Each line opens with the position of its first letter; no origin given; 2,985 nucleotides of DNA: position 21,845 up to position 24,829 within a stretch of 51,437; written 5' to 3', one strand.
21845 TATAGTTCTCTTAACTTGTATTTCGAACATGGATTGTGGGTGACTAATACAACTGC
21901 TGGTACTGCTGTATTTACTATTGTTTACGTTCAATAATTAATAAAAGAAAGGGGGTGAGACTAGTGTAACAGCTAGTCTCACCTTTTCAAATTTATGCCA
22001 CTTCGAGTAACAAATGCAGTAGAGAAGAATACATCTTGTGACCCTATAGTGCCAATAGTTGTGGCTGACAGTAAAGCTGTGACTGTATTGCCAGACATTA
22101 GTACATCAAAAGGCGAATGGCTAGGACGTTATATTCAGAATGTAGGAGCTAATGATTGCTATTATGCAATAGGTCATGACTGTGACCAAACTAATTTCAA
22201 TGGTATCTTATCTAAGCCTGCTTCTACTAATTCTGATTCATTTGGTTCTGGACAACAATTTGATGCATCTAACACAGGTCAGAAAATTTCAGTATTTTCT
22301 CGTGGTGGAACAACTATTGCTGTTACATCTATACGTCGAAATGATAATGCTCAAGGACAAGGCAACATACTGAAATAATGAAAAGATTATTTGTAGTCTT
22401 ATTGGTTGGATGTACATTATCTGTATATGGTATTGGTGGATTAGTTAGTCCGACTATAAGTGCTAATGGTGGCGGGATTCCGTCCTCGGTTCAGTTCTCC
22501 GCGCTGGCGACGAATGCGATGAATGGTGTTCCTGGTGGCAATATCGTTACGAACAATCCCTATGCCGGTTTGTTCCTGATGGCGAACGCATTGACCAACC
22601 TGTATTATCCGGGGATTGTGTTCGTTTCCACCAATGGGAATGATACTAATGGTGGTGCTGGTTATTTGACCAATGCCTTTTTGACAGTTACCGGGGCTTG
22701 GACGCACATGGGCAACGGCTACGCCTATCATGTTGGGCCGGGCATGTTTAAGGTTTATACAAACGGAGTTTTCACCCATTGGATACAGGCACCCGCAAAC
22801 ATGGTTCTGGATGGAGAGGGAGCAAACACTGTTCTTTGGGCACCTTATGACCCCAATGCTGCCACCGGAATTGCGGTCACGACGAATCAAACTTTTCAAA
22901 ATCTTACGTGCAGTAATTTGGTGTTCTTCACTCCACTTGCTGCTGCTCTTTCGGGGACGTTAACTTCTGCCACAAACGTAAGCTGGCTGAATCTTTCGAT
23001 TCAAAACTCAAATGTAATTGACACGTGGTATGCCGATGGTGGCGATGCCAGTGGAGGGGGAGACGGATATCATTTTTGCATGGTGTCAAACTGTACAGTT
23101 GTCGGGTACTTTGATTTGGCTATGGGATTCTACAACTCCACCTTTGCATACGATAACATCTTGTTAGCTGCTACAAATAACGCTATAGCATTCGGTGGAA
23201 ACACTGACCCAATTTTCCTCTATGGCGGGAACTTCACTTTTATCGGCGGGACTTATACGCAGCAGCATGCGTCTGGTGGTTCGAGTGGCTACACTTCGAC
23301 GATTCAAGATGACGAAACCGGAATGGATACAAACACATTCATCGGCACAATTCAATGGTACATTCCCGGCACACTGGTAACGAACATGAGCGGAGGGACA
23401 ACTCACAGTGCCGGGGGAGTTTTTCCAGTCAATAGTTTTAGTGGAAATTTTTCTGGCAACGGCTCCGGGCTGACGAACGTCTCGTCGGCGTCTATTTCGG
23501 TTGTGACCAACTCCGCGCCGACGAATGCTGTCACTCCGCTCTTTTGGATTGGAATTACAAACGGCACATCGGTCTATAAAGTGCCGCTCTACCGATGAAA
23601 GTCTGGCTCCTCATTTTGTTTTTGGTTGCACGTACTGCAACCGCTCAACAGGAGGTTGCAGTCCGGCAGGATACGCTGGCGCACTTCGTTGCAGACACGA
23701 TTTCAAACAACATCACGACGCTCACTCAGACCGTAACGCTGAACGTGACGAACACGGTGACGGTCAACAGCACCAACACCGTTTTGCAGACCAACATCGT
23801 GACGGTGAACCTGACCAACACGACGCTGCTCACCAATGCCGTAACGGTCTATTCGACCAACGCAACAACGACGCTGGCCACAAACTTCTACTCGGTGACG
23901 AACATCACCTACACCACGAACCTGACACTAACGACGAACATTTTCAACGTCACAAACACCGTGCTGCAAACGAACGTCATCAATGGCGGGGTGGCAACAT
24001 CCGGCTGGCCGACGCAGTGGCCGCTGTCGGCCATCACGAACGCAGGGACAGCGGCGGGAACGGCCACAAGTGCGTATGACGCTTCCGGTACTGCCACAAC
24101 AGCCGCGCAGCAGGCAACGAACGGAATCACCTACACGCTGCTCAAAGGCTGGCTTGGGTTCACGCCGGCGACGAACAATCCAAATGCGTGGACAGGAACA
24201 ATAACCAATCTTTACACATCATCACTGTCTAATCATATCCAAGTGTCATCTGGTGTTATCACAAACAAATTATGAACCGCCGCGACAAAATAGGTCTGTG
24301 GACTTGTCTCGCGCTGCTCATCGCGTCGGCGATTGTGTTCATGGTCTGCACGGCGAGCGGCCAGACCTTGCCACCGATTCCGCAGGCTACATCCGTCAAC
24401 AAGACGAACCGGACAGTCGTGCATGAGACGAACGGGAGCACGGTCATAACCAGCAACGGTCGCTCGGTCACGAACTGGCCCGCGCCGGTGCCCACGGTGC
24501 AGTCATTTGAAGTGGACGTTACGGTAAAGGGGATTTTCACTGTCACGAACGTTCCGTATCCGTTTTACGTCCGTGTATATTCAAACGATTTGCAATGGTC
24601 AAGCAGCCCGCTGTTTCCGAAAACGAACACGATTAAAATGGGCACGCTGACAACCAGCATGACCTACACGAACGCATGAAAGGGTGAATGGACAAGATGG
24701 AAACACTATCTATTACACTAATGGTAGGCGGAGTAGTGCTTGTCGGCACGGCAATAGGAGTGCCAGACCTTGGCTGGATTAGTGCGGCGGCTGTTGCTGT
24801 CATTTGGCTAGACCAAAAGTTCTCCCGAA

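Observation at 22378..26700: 4.2-kb GC-rich cassette fused in frame after about codon 30 of a backbone gene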

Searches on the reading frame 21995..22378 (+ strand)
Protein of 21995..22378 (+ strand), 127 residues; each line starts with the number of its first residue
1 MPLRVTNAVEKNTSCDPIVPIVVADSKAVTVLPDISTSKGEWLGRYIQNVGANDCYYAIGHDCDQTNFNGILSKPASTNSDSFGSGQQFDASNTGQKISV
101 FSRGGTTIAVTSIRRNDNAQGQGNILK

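Call 10: search_protein_families(library=phrogs, proteins=[window:21995-22378:+], max_evalue=0.01)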
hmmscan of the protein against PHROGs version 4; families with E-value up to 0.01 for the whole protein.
window:21995-22378:+ (127 aa): 0 families

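Call 94: search_protein_families(library=pfam, proteins=[window:21995-22378:+], max_evalue=0.01)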
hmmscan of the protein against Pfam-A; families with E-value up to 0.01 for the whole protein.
window:21995-22378:+ (127 aa): 0 families

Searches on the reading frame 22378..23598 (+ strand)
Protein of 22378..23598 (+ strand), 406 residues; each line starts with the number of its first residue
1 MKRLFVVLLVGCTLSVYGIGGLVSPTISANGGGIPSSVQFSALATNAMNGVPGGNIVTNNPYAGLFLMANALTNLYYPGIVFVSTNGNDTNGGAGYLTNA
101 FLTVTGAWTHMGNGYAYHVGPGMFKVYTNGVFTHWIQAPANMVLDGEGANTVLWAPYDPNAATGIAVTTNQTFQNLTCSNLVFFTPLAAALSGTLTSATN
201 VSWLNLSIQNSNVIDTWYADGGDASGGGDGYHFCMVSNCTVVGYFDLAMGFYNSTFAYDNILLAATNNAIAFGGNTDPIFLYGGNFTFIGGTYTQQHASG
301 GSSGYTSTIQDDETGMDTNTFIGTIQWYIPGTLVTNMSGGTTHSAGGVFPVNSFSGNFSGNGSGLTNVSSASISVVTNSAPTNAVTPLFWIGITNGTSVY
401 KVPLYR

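Call 8: search_protein_families(library=pfam, proteins=[window:22378-23598:+], max_evalue=0.1)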
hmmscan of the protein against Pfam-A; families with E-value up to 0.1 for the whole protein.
window:22378-23598:+ (406 aa): 1 family
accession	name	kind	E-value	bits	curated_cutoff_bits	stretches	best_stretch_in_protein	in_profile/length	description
PF18423.6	zf_CopZ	-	0.092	13.1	28.4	0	227-247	32-51/62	Zinc binding domain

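Call 9: search_protein_families(library=phrogs, proteins=[window:22378-23598:+], max_evalue=0.1)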
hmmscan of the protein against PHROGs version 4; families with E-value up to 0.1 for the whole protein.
window:22378-23598:+ (406 aa): 1 family
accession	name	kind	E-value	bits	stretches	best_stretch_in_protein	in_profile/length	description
phrog_37891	-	unknown function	0.0058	17.1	1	320-386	235-302/343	-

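Call 13: find_encoding_contigs(protein=window:22378-23598:+, flank=10000, max_places=10)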
Protein window:22378-23598:+ (406 aa): 4 contigs read that carry it; 1 place shown.
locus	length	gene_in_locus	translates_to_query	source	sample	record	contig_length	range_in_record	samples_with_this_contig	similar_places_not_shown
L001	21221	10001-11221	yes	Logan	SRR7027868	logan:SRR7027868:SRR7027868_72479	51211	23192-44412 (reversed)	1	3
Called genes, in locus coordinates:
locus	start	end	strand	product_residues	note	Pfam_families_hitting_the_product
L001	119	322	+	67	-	-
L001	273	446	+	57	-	-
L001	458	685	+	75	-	-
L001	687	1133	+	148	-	-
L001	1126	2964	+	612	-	-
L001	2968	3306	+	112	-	-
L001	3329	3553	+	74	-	-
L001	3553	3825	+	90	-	-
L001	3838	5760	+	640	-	-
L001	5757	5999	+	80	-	-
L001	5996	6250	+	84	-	-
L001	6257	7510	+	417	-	-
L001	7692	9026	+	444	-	-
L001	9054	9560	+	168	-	-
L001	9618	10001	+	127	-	-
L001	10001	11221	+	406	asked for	-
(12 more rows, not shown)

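Call 20: find_related_loci(query=window:22474-23598:+, collection=viral_contigs, flank=10000)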
Query window:22474-23598:+ (374 aa) in viral_contigs; peptide patterns used: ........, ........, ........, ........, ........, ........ (x = any residue, [..] = any of these).
17 stretches matched a pattern; 1 encode a relative of the query (tblastn E <= 1e-3); 1 distinct loci.
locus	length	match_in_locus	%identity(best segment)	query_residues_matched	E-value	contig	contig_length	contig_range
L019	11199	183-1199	92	12-357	0e+0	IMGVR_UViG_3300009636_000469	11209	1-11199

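Call 21: find_homologous_proteins(query=window:22378-23598:+)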
Query window:22378-23598:+ (406 aa): 2 proteins with E <= 0.001 among 8000 candidates.
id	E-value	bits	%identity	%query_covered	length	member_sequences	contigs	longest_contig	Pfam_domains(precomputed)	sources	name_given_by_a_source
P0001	6.1e-225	765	96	88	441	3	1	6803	-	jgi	jgi:hypothetical protein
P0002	4.3e-204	696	91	84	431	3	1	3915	-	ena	-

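Call 23: find_encoding_contigs(protein=P0001, flank=10000)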
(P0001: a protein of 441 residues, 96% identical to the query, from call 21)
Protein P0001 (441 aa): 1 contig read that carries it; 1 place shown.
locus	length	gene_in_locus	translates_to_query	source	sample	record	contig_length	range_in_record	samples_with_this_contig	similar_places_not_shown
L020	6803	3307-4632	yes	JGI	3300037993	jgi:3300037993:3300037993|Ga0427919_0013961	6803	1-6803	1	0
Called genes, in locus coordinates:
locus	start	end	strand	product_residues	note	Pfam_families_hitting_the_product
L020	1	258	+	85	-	?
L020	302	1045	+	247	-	-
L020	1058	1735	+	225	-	-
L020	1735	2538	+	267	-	-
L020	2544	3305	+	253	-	-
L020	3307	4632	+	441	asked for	-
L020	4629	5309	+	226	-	-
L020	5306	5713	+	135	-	-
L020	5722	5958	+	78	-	-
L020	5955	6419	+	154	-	-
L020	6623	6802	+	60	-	?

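Call 24: find_encoding_contigs(protein=P0002, flank=10000)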
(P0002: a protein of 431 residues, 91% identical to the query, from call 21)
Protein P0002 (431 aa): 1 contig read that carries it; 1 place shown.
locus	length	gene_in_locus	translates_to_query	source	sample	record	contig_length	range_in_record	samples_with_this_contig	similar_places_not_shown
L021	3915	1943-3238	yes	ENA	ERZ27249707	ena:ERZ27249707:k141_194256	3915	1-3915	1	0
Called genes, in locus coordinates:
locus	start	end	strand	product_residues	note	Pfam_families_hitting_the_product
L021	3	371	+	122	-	?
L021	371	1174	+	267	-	-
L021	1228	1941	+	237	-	-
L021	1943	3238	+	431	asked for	-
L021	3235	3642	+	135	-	-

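Call 36: search_protein_families(library=ncbifam, proteins=[window:22378-23598:+], max_evalue=1)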
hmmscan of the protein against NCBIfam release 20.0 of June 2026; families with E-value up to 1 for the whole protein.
window:22378-23598:+ (406 aa): 0 families

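Call 39: search_protein_representatives(protein=window:22378-23598:+)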
Query: 406 residues. Proteins with E-value up to 0.001 (for the whole library): 10; up to 1e-10: 2; up to 1e-30: 1. The best 10 are listed.
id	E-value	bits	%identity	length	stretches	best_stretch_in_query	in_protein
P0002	1.4e-204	696.3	92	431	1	33-388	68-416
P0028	8.9e-21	90.9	88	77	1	351-406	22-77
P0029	8.9e-07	44.8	47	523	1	347-406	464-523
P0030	2.9e-05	39.8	48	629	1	346-406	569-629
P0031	4.7e-05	39.1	53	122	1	354-406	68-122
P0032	5.6e-05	38.9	47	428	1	1-85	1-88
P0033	2.3e-04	36.9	51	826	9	351-387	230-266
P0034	3.2e-04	36.4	42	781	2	357-406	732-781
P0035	8.4e-04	35.0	42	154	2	352-404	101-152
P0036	9.9e-04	34.8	49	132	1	354-406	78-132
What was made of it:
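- The c1 C-terminal module is shared with other long proteins (call 39).
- Tried and rejected: Only the N-terminal and C-terminal modules recur (call 39).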

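Call 52: search_protein_families(library=phrogs, proteins=[L019:3396-5591:+, L019:5594-7012:+, L019:6990-7400:+, L019:7402-8016:+, L019:8750-9466:+, L020:302-1045:+, L020:1058-1735:+, L020:1735-2538:+, L020:2544-3305:+], max_evalue=0.01)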
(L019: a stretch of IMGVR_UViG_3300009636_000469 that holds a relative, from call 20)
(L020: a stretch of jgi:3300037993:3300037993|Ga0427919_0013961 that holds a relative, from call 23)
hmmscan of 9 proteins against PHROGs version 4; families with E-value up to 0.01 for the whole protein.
L019:3396-5591:+ (731 aa): 0 families

L019:5594-7012:+ (472 aa): 1 family
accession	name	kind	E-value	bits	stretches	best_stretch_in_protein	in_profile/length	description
phrog_511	-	head and packaging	0.00033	20.1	1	83-138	580-624/862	internal virion protein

L019:6990-7400:+ (136 aa): 0 families

L019:7402-8016:+ (204 aa): 0 families

L019:8750-9466:+ (238 aa): 0 families

L020:302-1045:+ (247 aa): 0 families

L020:1058-1735:+ (225 aa): 1 family
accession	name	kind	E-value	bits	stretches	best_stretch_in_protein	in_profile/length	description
phrog_31248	-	unknown function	4.3e-05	24.4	1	40-133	61-146/200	-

L020:1735-2538:+ (267 aa): 0 families

L020:2544-3305:+ (253 aa): 0 families

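Call 55: predict_structure(alignment_id=A1)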
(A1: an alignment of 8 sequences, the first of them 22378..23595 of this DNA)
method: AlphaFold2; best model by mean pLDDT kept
length: 406 residues; sequences in the alignment: 8
mean_pLDDT: 31.8   pTM: 0.21
mean pLDDT of the five models: 31.8, 28.5, 27.3, 27.2, 26.0
residues with pLDDT >= 90: 0; 70-90: 0; 50-70: 47; < 50: 359
segments of 3 or more residues with pLDDT < 50: 13-367
pLDDT, mean of each block of 10 residues (from residue 1): 59 42 28 26 25 29 29 28 28 28 32 40 43 40 30 26 25 25 25 25 25 28 30 26 23 22 22 25 25 23 26 29 25 26 26 31 45 52 58 57 57
secondary structure, 60 per line:
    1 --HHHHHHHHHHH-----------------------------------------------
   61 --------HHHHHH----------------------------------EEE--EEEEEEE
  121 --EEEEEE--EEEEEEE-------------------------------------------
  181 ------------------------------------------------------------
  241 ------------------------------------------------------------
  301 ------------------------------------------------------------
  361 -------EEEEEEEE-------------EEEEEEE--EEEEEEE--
elements in order: H3-13 H69-74 E109-111 E114-120 E123-128 E131-137 E368-375 E389-395 E398-404
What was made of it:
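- Checked: The 'beta-helix' label could not be verified (call 55).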

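Call 75: search_solved_structures(query=window:22378-23595:+, max_evalue=10, show_alignments=2)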
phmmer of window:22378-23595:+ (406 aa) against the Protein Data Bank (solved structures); distinct sequences matched with E-value up to 10: 0.
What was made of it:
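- On Phage receptor-binding fibre or tailspike with swappable distal domain: c1 itself has no family or PDB hit (calls 8, 75), and its model has pLDDT 32 (call 55).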

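Call 82: find_encoding_contigs(protein=P0034, flank=10000, max_places=3)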
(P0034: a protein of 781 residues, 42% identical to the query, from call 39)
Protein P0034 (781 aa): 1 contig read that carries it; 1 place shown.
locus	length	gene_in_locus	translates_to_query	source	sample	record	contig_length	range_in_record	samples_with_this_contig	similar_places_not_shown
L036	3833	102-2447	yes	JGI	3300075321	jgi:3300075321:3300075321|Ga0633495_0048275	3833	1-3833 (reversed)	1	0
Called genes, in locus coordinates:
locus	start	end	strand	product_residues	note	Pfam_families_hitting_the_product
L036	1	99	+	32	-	?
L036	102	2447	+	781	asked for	-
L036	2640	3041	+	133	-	-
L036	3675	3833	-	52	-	?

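Call 83: find_encoding_contigs(protein=P0032, flank=10000, max_places=3)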
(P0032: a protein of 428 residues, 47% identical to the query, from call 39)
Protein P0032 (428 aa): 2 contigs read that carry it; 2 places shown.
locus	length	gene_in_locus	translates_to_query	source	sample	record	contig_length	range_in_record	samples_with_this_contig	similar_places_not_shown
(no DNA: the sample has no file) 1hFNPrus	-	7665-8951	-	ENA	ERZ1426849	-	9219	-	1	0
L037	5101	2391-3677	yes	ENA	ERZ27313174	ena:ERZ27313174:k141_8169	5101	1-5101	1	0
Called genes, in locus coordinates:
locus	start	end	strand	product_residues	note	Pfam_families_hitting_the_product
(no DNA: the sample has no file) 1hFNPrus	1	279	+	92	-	?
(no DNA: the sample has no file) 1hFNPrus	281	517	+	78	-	-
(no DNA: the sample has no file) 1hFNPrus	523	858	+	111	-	-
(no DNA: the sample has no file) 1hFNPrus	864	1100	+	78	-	-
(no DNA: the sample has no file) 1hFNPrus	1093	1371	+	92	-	-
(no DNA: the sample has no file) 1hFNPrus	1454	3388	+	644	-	-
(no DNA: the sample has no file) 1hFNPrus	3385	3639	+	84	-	-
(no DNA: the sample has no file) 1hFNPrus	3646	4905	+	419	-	-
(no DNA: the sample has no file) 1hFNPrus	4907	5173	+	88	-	-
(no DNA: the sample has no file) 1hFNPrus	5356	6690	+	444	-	-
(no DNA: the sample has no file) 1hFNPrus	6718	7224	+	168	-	-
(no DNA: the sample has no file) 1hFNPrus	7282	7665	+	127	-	-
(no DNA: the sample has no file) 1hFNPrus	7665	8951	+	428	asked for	-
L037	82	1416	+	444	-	-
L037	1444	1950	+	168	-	-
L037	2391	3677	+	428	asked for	-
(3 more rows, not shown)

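Call 85: search_protein_families(library=padloc, proteins=[window:22378-23598:+], max_evalue=0.01)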
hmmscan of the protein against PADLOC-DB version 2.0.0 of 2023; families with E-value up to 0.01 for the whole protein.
window:22378-23598:+ (406 aa): 0 families

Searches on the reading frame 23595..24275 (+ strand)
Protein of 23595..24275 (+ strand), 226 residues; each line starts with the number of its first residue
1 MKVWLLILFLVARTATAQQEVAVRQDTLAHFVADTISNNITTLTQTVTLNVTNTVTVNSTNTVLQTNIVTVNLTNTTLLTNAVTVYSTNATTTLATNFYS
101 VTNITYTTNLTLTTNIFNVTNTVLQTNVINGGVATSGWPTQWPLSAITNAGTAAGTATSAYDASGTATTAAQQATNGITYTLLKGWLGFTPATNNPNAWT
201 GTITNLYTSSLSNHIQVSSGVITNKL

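Call 8: search_protein_families(library=pfam, proteins=[window:23595-24275:+], max_evalue=0.1)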
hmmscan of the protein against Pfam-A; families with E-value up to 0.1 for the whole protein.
window:23595-24275:+ (226 aa): 0 families

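Call 9: search_protein_families(library=phrogs, proteins=[window:23595-24275:+], max_evalue=0.1)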
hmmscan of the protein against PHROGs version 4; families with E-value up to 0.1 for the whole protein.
window:23595-24275:+ (226 aa): 0 families

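Call 36: search_protein_families(library=ncbifam, proteins=[window:23595-24275:+], max_evalue=1)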
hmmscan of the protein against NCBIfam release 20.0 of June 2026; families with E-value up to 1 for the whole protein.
window:23595-24275:+ (226 aa): 0 families

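Call 68: find_related_loci(query=window:23595-24275:+, collection=viral_contigs, flank=10000)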
Query window:23595-24275:+ (226 aa) in viral_contigs; peptide patterns used: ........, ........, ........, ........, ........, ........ (x = any residue, [..] = any of these).
33 stretches matched a pattern, but none encodes a relative of the query by tblastn (E <= 1e-3).

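Call 85: search_protein_families(library=padloc, proteins=[window:23595-24275:+], max_evalue=0.01)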
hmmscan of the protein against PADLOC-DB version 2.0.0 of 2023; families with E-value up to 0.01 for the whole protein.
window:23595-24275:+ (226 aa): 0 families

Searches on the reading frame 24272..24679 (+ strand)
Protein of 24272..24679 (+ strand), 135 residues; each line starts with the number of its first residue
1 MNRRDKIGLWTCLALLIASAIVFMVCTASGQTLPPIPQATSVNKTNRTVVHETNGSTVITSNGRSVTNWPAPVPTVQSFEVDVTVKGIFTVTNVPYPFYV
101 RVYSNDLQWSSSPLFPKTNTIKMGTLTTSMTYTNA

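Call 8: search_protein_families(library=pfam, proteins=[window:24272-24679:+], max_evalue=0.1)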
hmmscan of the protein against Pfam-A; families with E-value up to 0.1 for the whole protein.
window:24272-24679:+ (135 aa): 0 families

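Call 9: search_protein_families(library=phrogs, proteins=[window:24272-24679:+], max_evalue=0.1)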
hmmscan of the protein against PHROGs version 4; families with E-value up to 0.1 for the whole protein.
window:24272-24679:+ (135 aa): 1 family
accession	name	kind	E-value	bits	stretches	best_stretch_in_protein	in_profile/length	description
phrog_25527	-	unknown function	0.02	15.2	1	33-100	139-205/293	-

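Call 36: search_protein_families(library=ncbifam, proteins=[window:24272-24679:+], max_evalue=1)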
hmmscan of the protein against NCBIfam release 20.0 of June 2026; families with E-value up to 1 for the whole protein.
window:24272-24679:+ (135 aa): 1 family
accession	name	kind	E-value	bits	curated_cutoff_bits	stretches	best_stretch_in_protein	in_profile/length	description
NF003016.0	PRK03868.1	equivalog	0.11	11.3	487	1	6-91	98-182/410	glucose-6-phosphate isomerase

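Call 85: search_protein_families(library=padloc, proteins=[window:24272-24679:+], max_evalue=0.01)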
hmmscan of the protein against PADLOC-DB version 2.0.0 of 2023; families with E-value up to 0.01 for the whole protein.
window:24272-24679:+ (135 aa): 0 families
